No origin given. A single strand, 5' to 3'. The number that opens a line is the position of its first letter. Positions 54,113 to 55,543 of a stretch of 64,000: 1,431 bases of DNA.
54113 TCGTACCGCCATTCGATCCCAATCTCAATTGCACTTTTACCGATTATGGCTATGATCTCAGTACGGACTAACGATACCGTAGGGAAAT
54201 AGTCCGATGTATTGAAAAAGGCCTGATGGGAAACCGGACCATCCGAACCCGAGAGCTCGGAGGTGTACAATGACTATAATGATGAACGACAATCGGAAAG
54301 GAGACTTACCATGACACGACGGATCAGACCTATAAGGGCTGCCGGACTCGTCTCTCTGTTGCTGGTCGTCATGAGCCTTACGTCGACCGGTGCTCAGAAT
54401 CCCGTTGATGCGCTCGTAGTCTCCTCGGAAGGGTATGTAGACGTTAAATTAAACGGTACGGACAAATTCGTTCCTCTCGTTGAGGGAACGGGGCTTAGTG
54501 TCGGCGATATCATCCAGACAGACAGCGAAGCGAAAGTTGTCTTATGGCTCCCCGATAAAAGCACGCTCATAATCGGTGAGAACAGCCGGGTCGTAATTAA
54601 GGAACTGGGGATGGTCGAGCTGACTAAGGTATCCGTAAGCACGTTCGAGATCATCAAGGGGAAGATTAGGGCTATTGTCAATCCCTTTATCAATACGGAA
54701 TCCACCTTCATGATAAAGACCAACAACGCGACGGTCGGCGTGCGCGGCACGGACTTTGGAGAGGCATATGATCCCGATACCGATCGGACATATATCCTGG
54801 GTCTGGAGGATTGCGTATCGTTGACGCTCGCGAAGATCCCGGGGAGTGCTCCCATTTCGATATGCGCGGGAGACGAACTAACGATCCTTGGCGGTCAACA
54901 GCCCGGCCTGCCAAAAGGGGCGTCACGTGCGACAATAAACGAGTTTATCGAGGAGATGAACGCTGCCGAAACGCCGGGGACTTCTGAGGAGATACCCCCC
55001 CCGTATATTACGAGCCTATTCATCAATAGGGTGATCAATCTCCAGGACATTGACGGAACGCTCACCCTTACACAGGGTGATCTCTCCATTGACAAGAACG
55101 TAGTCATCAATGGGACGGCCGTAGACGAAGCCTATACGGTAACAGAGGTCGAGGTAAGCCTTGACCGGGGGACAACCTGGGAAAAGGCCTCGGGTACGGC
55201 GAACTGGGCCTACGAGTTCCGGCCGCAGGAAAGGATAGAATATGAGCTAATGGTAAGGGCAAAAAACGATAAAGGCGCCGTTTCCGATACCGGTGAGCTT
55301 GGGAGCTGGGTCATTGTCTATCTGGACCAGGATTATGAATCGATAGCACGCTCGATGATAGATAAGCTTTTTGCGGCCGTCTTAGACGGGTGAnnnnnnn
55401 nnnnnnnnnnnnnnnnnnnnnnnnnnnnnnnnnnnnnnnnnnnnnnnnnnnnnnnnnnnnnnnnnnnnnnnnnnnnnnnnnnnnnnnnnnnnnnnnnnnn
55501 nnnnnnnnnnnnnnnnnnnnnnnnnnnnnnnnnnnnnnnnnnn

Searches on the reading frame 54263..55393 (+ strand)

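Call 20: search_protein_families(library=pfam, proteins=[window:54263-55393:+])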
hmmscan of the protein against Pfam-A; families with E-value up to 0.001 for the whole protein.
window:54263-55393:+ (376 aa): 1 family
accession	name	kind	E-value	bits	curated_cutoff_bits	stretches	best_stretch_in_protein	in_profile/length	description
PF04773.18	FecR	-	9.2e-11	42.5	24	1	83-172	2-85/97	FecR protein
